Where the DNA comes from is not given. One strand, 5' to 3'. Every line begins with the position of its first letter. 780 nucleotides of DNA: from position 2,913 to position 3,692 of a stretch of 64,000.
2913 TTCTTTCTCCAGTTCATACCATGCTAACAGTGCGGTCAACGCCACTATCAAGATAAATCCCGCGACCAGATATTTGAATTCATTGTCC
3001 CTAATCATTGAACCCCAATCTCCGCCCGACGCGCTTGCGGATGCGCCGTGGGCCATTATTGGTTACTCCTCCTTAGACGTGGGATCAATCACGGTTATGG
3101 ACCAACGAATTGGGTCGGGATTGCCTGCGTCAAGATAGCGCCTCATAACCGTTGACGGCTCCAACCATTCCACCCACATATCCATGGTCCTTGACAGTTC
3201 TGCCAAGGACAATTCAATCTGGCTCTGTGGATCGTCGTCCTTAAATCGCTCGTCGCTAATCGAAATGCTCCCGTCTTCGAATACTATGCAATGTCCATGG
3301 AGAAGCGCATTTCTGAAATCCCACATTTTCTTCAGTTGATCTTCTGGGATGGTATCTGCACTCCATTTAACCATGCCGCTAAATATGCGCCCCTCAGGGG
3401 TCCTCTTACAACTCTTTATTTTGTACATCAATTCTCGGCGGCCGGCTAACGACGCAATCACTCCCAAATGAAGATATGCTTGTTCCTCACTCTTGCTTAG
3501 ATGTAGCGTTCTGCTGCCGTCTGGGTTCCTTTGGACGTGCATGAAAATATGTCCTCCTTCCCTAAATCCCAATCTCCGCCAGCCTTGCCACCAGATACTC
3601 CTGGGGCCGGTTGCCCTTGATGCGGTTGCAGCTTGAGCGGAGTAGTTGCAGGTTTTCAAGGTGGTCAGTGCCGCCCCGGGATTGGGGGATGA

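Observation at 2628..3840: Low-GC three-gene operon next to tRNA-Leu: HNH nuclease, HEPN-like (RNxxxH) protein, two-TM protein. Candidate defence/abortive-infection module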

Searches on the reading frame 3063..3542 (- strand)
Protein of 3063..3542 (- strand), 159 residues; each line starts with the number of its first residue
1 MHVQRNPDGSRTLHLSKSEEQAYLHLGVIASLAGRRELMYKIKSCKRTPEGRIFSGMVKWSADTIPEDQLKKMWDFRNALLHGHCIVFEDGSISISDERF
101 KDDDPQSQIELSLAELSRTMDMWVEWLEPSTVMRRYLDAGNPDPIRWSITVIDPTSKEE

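Call 5: search_protein_families(library=pfam, proteins=[window:3063-3542:-], max_evalue=1)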
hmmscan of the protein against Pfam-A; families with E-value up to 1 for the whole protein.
window:3063-3542:- (159 aa): 0 families

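Call 6: search_protein_families(library=padloc, proteins=[window:3063-3542:-], max_evalue=1)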
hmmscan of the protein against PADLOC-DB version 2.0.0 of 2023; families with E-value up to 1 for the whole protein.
window:3063-3542:- (159 aa): 0 families

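Call 7: find_homologous_proteins(query=window:3063-3542:-, max_evalue=0.01)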
Query window:3063-3542:- (159 aa): 3 proteins with E <= 0.01 among 76 candidates.
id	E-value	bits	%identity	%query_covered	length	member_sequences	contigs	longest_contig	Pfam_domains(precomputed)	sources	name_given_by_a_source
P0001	2.5e-103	360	100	100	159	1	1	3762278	-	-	-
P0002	4.4e-87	308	86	100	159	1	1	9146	-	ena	-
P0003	5.5e-36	142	40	100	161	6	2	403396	-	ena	-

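Call 9: find_encoding_contigs(protein=P0002, flank=6000)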
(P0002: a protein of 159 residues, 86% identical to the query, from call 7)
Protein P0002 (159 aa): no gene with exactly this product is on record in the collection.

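Call 10: find_encoding_contigs(protein=P0003, flank=8000)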
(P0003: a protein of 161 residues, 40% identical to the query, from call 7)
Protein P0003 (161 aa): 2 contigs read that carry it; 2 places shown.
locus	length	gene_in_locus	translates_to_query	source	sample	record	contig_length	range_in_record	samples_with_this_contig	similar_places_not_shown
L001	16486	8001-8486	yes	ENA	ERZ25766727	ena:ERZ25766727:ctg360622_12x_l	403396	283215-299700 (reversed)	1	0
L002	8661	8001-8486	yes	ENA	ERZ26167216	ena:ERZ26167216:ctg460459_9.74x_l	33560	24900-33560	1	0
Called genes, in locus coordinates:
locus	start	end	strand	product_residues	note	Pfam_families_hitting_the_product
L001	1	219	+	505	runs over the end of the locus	PF01609:DDE_Tnp_1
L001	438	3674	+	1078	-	PF13091:PLDc_2, PF00176:SNF2-rel_dom (weak), PF00270:DEAD (faint), PF04851:ResIII (faint), PF00271:Helicase_C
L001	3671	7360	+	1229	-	PF02384:N6_Mtase (faint), PF07669:Eco57I, PF12950:TaqI_C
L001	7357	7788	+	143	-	-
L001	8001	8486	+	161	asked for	-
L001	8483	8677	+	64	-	-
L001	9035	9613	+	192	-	PF03602:Cons_hypoth95, PF05175:MTS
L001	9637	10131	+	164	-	PF01467:CTP_transf_like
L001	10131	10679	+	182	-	-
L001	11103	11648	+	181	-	PF02577:BFN_dom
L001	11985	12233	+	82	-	PF09527:ATPase_gene1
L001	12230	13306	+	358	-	PF00119:ATP-synt_A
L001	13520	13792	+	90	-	PF00137:ATP-synt_C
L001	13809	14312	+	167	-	PF00430:ATP-synt_B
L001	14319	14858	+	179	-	PF00213:OSCP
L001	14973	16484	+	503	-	PF02874:ATP-synt_ab_N, PF00006:ATP-synt_ab, PF00306:ATP-synt_ab_C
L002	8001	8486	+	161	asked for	-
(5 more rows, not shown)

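Call 27: predict_structure(alignment_id=A1)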
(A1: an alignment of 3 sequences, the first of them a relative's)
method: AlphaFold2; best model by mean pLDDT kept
length: 159 residues; sequences in the alignment: 3
mean_pLDDT: 43.5   pTM: 0.38
mean pLDDT of the five models: 43.5, 42.3, 41.5, 38.9, 36.4
residues with pLDDT >= 90: 0; 70-90: 0; 50-70: 53; < 50: 106
segments of 3 or more residues with pLDDT < 50: 2-5, 9-15, 18-20, 31-65, 82-85, 88-93, 98-101, 103-108, 124-159
pLDDT, mean of each block of 10 residues (from residue 1): 48 46 51 40 32 37 49 56 49 47 48 53 44 35 29 31
secondary structure, 60 per line:
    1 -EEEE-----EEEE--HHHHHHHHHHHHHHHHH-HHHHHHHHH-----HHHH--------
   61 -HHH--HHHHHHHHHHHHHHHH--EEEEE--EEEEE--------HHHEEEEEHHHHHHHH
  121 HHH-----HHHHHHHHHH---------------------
elements in order: E2-5 E11-14 H17-33 H35-43 H49-52 H67-82 E85-89 E92-96 E108-112 H113-123 H129-138

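Call 28: search_protein_families(library=phrogs, proteins=[window:3063-3542:-, L001:7357-7788:+], max_evalue=1)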
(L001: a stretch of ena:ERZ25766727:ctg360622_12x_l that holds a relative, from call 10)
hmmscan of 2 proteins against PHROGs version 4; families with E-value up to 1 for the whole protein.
window:3063-3542:- (159 aa): 0 families

L001:7357-7788:+ (143 aa): 1 family
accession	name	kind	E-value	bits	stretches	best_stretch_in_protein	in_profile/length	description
phrog_13721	-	unknown function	0.0007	21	1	105-140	98-133/136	-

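Call 29: search_protein_families(library=ncbifam, proteins=[window:3063-3542:-, L001:7357-7788:+], max_evalue=1)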
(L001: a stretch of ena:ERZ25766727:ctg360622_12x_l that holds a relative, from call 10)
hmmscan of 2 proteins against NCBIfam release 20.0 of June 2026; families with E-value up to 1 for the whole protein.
window:3063-3542:- (159 aa): 0 families

L001:7357-7788:+ (143 aa): 3 families
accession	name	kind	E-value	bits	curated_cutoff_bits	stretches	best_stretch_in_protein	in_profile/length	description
TIGR00028.1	Mtu_PIN_fam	subfamily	1.2e-30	106.6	73.6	1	1-142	2-141/143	TA system VapC family ribonuclease toxin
NF047959.1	TA_toxin_VapC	equivalog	0.0021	18.2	80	1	93-133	80-119/125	type II toxin-antitoxin system VapC family toxin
NF047863.1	VapCLeptosp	equivalog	0.013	15.8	140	1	107-137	95-125/130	type II toxin-antitoxin system tRNA(fMet)-specific endonuclease VapC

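Call 30: search_protein_representatives(alignment_id=A1)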
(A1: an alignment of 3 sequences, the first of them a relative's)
Query: 3 sequences, 159 profile positions. Proteins with E-value up to 0.001 (for the whole library): 19; up to 1e-10: 10; up to 1e-30: 2. The best 19 are listed.
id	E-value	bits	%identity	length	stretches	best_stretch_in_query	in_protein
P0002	3.7e-92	322.4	-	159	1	1-159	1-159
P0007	9.7e-42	158.5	-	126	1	1-125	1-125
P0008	6.1e-25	103.9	-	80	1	73-148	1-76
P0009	7.2e-14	67.9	-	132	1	11-113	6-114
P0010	2.7e-13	66.0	-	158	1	11-105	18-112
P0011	9.2e-12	61.1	-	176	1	9-98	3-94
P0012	1.0e-11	60.9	-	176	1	12-101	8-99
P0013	4.6e-11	58.8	-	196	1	13-107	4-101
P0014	5.2e-11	58.6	-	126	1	8-100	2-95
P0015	6.3e-11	58.3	-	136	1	11-135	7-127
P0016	1.4e-10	57.2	-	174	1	8-126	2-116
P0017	1.4e-09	54.0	-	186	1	11-101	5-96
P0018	3.4e-09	52.7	-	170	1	10-102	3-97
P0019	4.7e-08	49.0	-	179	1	12-126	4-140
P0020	6.3e-08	48.6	-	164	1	11-100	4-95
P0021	1.1e-06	44.5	-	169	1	11-102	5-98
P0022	7.5e-06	41.9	-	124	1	11-87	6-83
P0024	2.1e-04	37.1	-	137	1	25-127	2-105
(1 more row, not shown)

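Call 34: search_solved_structures(query=A3, max_evalue=10, show_alignments=3)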
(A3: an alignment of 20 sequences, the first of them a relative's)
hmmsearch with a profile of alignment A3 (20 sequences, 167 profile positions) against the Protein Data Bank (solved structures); distinct sequences matched with E-value up to 10: 1.
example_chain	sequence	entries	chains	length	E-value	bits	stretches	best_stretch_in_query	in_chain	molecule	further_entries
5oql_U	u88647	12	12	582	0.088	15.8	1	37-98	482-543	Nop58 | Nucleolar protein 58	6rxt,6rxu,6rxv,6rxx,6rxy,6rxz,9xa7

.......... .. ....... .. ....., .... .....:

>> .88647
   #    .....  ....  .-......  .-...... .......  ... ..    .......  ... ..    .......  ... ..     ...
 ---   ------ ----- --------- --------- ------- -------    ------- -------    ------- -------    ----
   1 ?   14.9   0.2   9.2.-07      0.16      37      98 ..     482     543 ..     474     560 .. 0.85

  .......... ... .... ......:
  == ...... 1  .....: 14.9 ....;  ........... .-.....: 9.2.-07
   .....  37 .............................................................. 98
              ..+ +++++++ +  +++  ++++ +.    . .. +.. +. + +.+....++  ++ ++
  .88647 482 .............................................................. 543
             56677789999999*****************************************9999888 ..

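Call 35: search_protein_families(library=pfam, alignment_id=A3, max_evalue=1)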
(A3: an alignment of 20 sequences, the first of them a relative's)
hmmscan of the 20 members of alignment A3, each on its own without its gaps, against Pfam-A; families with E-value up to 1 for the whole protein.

A. member 1, P0001 (159 aa): 0 families

B. families by the number of members that match (of 20 scanned): 12 families
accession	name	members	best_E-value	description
PF18733.6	HEPN_LA2681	2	0.005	LA2681-like HEPN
PF19067.5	DUF5763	1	0.017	Family of unknown function (DUF5763)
PF02787.25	CPSase_L_D3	1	0.022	Carbamoyl-phosphate synthetase large chain, oligomerisation domain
PF13445.12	zf-RING_UBOX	1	0.046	RING-type zinc-finger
PF00097.31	zf-C3HC4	1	0.069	Zinc finger, C3HC4 type (RING finger)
PF00167.24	FGF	1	0.084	Fibroblast growth factor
PF25784.1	BigA_N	1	0.097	BigA and YdbA N-terminal beta barrel domain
PF05207.18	Zn_ribbon_CSL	1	0.1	CSL zinc finger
PF06397.17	Desulfoferrod_N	1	0.14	Desulfoferrodoxin, N-terminal domain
PF04422.18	FrhB_FdhB_N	1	0.17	Coenzyme F420 hydrogenase/dehydrogenase, beta subunit N-term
PF01934.22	HepT-like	1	0.19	Ribonuclease HepT-like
PF11342.13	DUF3144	1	0.22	Protein of unknown function (DUF3144)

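Call 38: predict_structure(alignment_id=A3)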
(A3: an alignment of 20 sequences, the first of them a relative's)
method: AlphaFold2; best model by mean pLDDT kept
length: 159 residues; sequences in the alignment: 20
mean_pLDDT: 81.2   pTM: 0.71
mean pLDDT of the five models: 81.2, 79.4, 78.1, 77.5, 74.6
residues with pLDDT >= 90: 61; 70-90: 57; 50-70: 36; < 50: 5
segments of 3 or more residues with pLDDT < 50: 146-148
pLDDT, mean of each block of 10 residues (from residue 1): 88 90 93 86 72 67 88 92 94 91 85 96 79 66 54 54
secondary structure, 60 per line:
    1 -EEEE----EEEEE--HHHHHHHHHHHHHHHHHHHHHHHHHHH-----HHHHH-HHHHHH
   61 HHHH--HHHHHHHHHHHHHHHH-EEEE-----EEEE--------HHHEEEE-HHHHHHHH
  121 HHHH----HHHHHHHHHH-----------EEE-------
elements in order: E2-5 E10-14 H17-43 H49-53 H55-64 H67-82 E84-87 E93-96 E108-111 H113-124 H129-138 E150-152

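Call 42: fold_search(model_id=the predicted structure, library=pdb)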
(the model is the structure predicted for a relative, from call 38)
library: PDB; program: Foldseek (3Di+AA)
matches with E <= 10: 82; with E <= 0.001: 0
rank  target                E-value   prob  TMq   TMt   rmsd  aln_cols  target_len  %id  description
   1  6vs7_A                1.3e+00  0.28  0.18  0.08   6.6        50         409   18  Sialic acid binding region of Streptococcus Sanguinis SK1 adhesin (released 2020-08-26)
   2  5udc_D                1.3e+00  0.06  0.22  0.10  17.5       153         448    8  Crystal Structure of RSV F A2 Bound to MEDI8897 (released 2017-05-17)
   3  5n5y_Q                1.4e+00  0.08  0.18  0.08  17.4       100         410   17  Cryo-EM structure of RNA polymerase I in complex with Rrn3 and Core Factor (Orientation III) (released 2017-04-05)
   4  7oy0                  1.5e+00  0.04  0.18  0.08  19.6       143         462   13  Structure of human Spermine Oxidase in complex with a highly selective allosteric inhibitor (released 2022-07-13)
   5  8ic2_q                1.7e+00  0.12  0.18  0.23  15.2        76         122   13  Respiratory complex CI:CIII2, type I, PERK -/- mouse under cold temperature (released 2024-09-18)
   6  3noj                  2.2e+00  0.16  0.15  0.11   8.8        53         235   19  The structure of HMG/CHA aldolase from the protocatechuate degradation pathway of Pseudomonas putida (released 2010-09-15)
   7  8t0l_F                2.5e+00  0.08  0.19  0.05  13.4        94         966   17  E. coli Sw2/Snf2 ATPase RapA bound to both ADP-AlF3 and reconstituted E. coli RNA polymerase post-termination complex  (released 2025-04-02)
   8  8ppr_G                2.5e+00  0.06  0.19  0.21  27.5       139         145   16  Structure of the human outer kinetochore KMN network complex (released 2024-03-20)
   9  2xan_B                2.5e+00  0.06  0.21  0.10  14.5       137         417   14  inositol 1,3,4,5,6-pentakisphosphate 2-kinase from A. thaliana in complex with AMP PNP and IP5 (released 2010-05-19)
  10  2xig_C                2.5e+00  0.05  0.19  0.20  18.7       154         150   10  The structure of the Helicobacter pylori ferric uptake regulator Fur reveals three functional metal binding sites (released 2011-01-19)
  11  8euy_3                2.8e+00  0.08  0.16  0.14  10.7        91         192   12  Ytm1 associated nascent 60S ribosome (-fkbp39) State 1A (released 2022-11-30)
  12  3syv_F                2.9e+00  0.03  0.16  0.10  41.5       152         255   11  Crystal structure of mPACSIN 3 F-BAR domain mutant (released 2012-05-16)
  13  5k6b                  3.1e+00  0.04  0.22  0.10  16.4       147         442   10  Crystal structure of prefusion-stabilized RSV F single-chain 9 DS-Cav1 variant. (released 2016-08-31)
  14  1brr_C                3.1e+00  0.03  0.16  0.12  13.2       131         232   10  X-RAY STRUCTURE OF THE BACTERIORHODOPSIN TRIMER/LIPID COMPLEX (released 1998-09-30)
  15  8z9h_H                3.3e+00  0.02  0.14  0.06  14.6       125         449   12  Cryo-EM structure of Thogoto virus polymerase in a transcription elongation-reception conformation (released 2024-05-29)
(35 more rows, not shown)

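Call 44: find_encoding_contigs(protein=P0011, flank=6000, max_places=4)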
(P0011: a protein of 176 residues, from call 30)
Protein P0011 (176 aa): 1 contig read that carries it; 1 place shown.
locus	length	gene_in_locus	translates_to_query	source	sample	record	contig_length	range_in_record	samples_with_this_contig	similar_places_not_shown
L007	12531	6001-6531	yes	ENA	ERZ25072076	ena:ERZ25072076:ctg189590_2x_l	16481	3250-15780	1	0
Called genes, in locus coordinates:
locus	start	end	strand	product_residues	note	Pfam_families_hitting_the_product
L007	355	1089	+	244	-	-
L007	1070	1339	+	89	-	-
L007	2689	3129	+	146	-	-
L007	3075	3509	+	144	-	-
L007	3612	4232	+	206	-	-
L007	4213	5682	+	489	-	-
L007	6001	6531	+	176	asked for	-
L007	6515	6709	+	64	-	-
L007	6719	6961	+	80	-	-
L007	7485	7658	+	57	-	-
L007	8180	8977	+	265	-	-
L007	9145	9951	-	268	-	PF01695:IstB_IS21, PF13191:AAA_16 (faint), PF20720:nSTAND3 (weak), PF00004:AAA (weak)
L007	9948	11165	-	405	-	PF00665:rve, PF22483:Mu-transpos_C_2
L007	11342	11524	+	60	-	-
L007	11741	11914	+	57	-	-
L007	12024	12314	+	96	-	-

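Call 45: find_encoding_contigs(protein=P0020, flank=8000, max_places=4)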
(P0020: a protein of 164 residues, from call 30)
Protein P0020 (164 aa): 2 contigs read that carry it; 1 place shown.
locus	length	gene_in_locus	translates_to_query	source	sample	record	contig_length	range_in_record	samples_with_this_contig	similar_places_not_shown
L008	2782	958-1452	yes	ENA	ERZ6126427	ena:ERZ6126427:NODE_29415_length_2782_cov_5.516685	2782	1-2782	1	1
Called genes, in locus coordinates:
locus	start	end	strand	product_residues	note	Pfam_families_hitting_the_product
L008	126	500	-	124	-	-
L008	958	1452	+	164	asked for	-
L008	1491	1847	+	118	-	-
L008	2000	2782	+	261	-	?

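Call 46: find_encoding_contigs(protein=P0016, flank=8000, max_places=4)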
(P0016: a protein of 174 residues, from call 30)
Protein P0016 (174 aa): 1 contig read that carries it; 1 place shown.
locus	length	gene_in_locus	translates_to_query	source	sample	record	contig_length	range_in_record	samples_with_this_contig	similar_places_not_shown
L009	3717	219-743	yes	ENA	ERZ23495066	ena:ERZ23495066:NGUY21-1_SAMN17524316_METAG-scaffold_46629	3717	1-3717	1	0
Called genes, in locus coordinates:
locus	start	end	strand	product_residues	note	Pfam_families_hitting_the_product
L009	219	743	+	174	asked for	-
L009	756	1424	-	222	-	PF00072:Response_reg, PF04545:Sigma70_r4 (faint), PF00196:GerE, PF08281:Sigma70_r4_2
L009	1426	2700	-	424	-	PF07730:HisKA_3 (weak), PF02518:HATPase_c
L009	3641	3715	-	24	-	?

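Call 47: fold_search(model_id=the predicted structure, library=viral)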
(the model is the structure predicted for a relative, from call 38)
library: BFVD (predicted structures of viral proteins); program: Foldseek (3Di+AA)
matches with E <= 10: 277; with E <= 0.001: 0
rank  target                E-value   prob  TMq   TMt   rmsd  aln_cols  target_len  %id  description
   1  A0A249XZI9            1.6e-01  0.18  0.23  0.15  15.1       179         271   13  (no name in the UniProt tables at hand)
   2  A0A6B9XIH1            2.3e-01  0.18  0.19  0.25  17.0       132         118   16  Uncharacterized protein [Lymphocystis disease virus 4]
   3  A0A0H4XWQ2            2.5e-01  0.15  0.19  0.04  16.2       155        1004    9  B22R protein [Salmon gill poxvirus]
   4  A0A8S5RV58            3.3e-01  0.16  0.18  0.10  12.9        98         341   10  (no name in the UniProt tables at hand)
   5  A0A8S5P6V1            3.3e-01  0.15  0.21  0.28  14.6       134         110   10  Toxin [Siphoviridae sp. ct8Hx23]
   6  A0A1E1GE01            4.2e-01  0.09  0.17  0.16  18.1       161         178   14  (no name in the UniProt tables at hand)
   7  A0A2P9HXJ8            4.2e-01  0.08  0.13  0.11  14.3       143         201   17  (no name in the UniProt tables at hand)
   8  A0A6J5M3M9            4.7e-01  0.16  0.17  0.23  14.5        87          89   14  Uncharacterized protein [uncultured Caudovirales phage]
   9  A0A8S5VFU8            5.3e-01  0.13  0.18  0.26  15.5       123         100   12  Uncharacterized protein [Siphoviridae sp. ct3R43]
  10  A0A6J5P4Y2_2          7.5e-01  0.05  0.16  0.04  20.0       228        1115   11  Uncharacterized protein [uncultured Caudovirales phage]
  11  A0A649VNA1            8.0e-01  0.08  0.13  0.16  11.5        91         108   10  Uncharacterized protein [Arthrobacter phage Mufasa8]
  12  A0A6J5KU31            1.0e+00  0.08  0.14  0.11  13.7       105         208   12  DUF4376 domain-containing protein [uncultured Caudovirales phage]
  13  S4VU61                1.1e+00  0.06  0.14  0.16  16.9       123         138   14  Uncharacterized protein [Pandoravirus dulcis]
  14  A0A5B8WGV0            1.1e+00  0.14  0.16  0.24  10.2        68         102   12  Uncharacterized protein [Arthrobacter phage Zartrosa]
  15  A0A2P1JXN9            1.1e+00  0.06  0.18  0.14  13.9       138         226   15  Nucleotide pyrophosphohydrolase [Rhodococcus phage Finch]
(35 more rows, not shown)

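Call 48: search_protein_families(library=pfam, proteins=[P0009, P0010, P0011, P0012, P0013, P0014, P0015, P0016, P0017, P0018], max_evalue=1)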
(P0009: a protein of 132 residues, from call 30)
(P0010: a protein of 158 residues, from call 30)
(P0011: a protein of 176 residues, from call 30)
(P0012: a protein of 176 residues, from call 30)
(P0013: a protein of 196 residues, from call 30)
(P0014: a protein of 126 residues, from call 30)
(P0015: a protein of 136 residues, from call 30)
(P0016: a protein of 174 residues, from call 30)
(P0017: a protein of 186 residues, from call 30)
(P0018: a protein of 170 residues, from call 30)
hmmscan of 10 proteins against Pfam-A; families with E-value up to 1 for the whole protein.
P0009 (132 aa): 0 families

P0010 (158 aa): 1 family
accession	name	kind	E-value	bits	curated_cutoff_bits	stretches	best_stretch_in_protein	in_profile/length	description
PF18733.6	HEPN_LA2681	-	0.09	12.6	27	1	29-116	82-178/204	LA2681-like HEPN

P0011 (176 aa): 0 families

P0012 (176 aa): 2 families
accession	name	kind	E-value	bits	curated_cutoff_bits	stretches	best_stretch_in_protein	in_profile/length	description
PF19067.5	DUF5763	-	0.017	15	26.3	1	151-164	14-27/39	Family of unknown function (DUF5763)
PF11342.13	DUF3144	-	0.22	12.4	25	1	29-65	31-67/77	Protein of unknown function (DUF3144)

P0013 (196 aa): 0 families

P0014 (126 aa): 1 family
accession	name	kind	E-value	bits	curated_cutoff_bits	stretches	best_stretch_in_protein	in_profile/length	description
PF01934.22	HepT-like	-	0.19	11.8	23.5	1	47-95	57-110/120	Ribonuclease HepT-like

P0015 (136 aa): 0 families

P0016 (174 aa): 0 families

P0017 (186 aa): 0 families

P0018 (170 aa): 2 families
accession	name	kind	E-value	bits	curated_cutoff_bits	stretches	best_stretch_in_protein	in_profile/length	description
PF18733.6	HEPN_LA2681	-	0.005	16.7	27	1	37-109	112-182/204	LA2681-like HEPN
PF25784.1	BigA_N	-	0.097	13.3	24.5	1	83-124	17-59/80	BigA and YdbA N-terminal beta barrel domain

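Call 54: find_related_loci(query=A1, collection=genome_contigs, flank=8000)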
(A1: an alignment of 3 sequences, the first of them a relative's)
Query A1 (159 aa) in genome_contigs; peptide patterns used: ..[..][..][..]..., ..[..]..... (x = any residue, [..] = any of these).
32 stretches matched a pattern; 1 encode a relative of the query (tblastn E <= 1e-3); 1 distinct loci.
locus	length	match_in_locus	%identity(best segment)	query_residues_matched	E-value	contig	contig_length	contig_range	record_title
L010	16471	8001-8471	56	1-159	3e-56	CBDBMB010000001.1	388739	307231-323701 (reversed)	MAG: Dehalococcoidia bacterium isolate f924c066-0816-4e29-94a4-99ec22a44702 genome assembly, contig: contig_1, whole gen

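Call 66: search_protein_families(library=pfam, proteins=[P0019, P0020, P0021, P0022, P0024, L010:8001-8471:+, P0003, P0007], max_evalue=10)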
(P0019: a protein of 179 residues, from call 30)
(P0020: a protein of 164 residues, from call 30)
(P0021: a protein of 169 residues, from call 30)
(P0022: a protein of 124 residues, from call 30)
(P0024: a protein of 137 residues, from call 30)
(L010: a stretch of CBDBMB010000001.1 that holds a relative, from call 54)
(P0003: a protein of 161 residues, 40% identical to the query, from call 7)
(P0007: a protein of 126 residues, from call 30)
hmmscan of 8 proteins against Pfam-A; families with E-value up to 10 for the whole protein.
P0019 (179 aa): 1 family
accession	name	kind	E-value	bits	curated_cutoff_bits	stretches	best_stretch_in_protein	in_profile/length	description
PF00167.24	FGF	-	0.084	13.3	24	1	96-152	60-114/124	Fibroblast growth factor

P0020 (164 aa): 1 family
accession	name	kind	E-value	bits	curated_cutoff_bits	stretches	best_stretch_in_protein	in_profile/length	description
PF05207.18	Zn_ribbon_CSL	-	0.1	12.8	29.2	1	127-153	17-43/55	CSL zinc finger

P0021 (169 aa): 1 family
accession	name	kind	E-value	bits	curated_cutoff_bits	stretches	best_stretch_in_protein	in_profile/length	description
PF04422.18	FrhB_FdhB_N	-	0.17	12.4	22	1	70-116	27-69/78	Coenzyme F420 hydrogenase/dehydrogenase, beta subunit N-term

P0022 (124 aa): 1 family
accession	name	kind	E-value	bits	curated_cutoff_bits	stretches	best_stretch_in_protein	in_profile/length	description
PF02787.25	CPSase_L_D3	-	0.022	15.2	26.6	1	33-69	43-79/80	Carbamoyl-phosphate synthetase large chain, oligomerisation domain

P0024 (137 aa): 3 families
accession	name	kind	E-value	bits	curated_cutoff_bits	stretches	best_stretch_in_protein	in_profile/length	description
PF13445.12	zf-RING_UBOX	-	0.046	14.2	25.2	1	119-137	1-19/39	RING-type zinc-finger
PF00097.31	zf-C3HC4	-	0.069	13.5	21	1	119-136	1-19/40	Zinc finger, C3HC4 type (RING finger)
PF06397.17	Desulfoferrod_N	-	0.14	12.2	23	1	114-127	5-17/36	Desulfoferrodoxin, N-terminal domain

L010:8001-8471:+ (157 aa): 1 family
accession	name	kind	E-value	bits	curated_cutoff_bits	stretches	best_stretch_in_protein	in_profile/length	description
PF09330.16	Lact-deh-memb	-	0.25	11.2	25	1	52-111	83-142/290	D-lactate dehydrogenase, membrane binding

P0003 (161 aa): 0 families

P0007 (126 aa): 0 families
